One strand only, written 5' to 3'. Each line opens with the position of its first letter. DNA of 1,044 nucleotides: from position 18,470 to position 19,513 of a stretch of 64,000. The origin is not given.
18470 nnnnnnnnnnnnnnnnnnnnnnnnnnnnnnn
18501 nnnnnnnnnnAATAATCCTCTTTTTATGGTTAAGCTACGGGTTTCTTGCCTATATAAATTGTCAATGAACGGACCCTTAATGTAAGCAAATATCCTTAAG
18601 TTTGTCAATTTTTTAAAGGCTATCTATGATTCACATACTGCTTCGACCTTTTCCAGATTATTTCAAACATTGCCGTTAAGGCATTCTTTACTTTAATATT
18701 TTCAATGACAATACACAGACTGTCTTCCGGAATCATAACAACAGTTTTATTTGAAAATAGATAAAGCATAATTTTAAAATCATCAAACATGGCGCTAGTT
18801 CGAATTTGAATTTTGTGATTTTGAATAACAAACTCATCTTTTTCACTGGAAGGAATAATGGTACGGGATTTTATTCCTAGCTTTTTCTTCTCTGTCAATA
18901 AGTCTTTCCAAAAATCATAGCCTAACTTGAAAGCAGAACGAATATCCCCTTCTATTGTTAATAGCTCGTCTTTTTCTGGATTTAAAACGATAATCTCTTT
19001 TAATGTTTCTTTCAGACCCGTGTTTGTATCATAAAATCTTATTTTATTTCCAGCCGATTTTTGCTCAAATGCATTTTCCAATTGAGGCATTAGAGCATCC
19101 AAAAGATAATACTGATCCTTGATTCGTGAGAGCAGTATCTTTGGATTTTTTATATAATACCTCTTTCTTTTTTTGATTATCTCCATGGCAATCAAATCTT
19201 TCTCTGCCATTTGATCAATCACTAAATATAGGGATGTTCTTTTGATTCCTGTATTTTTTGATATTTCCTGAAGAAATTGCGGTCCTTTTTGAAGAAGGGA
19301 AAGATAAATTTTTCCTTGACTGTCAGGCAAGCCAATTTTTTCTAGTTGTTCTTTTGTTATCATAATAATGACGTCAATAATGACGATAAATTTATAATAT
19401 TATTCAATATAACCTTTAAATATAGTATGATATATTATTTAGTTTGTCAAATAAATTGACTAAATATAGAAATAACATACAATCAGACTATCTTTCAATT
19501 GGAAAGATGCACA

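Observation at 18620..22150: Radical SAM (Cys-rich C-terminus) enzyme with two small peptide-like genes and interleaved TrmB-like regulators: candidate novel peptide-modification locus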

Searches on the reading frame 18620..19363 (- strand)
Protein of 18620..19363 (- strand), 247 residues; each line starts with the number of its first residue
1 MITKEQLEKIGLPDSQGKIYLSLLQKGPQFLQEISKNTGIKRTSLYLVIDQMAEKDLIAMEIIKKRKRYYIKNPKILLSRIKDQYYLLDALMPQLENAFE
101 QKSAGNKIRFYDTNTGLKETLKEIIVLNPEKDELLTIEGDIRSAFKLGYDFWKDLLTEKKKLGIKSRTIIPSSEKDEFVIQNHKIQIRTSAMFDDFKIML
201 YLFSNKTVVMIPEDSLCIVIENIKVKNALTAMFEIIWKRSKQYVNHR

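Call 3: search_protein_families(library=pfam, proteins=[window:18620-19363:-], max_evalue=0.1)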
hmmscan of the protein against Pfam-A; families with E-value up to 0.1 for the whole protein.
window:18620-19363:- (247 aa): 2 families
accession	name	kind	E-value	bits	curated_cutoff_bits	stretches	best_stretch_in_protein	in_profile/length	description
PF01978.25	TrmB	-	1.3e-09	38.2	25.6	1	7-74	1-67/68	Sugar-specific transcriptional regulator TrmB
PF24409.1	wHTH-PRTase_assc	-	0.078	13.5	27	0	20-59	3-42/83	wHTH-PRTase associated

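Call 4: search_protein_families(library=ncbifam, proteins=[window:18620-19363:-], max_evalue=0.1)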
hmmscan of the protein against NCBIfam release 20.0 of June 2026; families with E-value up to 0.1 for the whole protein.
window:18620-19363:- (247 aa): 7 families
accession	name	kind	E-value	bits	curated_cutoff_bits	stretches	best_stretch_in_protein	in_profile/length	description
NF047390.1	TransRegTrmBL1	equivalog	3.2e-07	29.7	650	1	5-121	8-123/341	HTH-type sugar sensing transcriptional regulator TrmBL1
NF040851.1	tran_reg_TrmB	equivalog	2.6e-05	23.6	600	1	6-103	10-103/338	HTH-type sugar-sensing transcriptional regulator TrmB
NF053660.1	ORF80_fam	equivalog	0.0012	18.7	95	1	16-59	4-47/70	ORF80 family leucine zipper DNA-binding protein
TIGR04472.1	reg_rSAM_mob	hypoth_equivalog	0.0013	18.8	240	1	15-70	32-87/141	radical SAM mobile pair system MarR family transcriptional regulator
NF007300.0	PRK09778.1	equivalog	0.007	16.8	99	1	52-119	5-75/97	type I toxin-antitoxin system antitoxin YafN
NF045758.2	YlxM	equivalog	0.015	15.4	80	0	31-52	35-56/72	YlxM family DNA-binding protein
NF053606.1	Sta1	subfamily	0.055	13.6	80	0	11-81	17-93/100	Sta1 family transcriptional regulator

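Call 89: search_protein_families(library=padloc, proteins=[window:18620-19363:-], max_evalue=0.01)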
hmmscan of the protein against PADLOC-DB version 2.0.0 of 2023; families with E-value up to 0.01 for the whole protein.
window:18620-19363:- (247 aa): 1 family
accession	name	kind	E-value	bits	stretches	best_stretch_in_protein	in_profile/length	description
PDLC01268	CasR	-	0.0066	14.4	1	20-72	129-177/179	"CAS-I,CAS-II,CAS-III,CAS-IV,CAS-V,CAS-VI; associated_signaling"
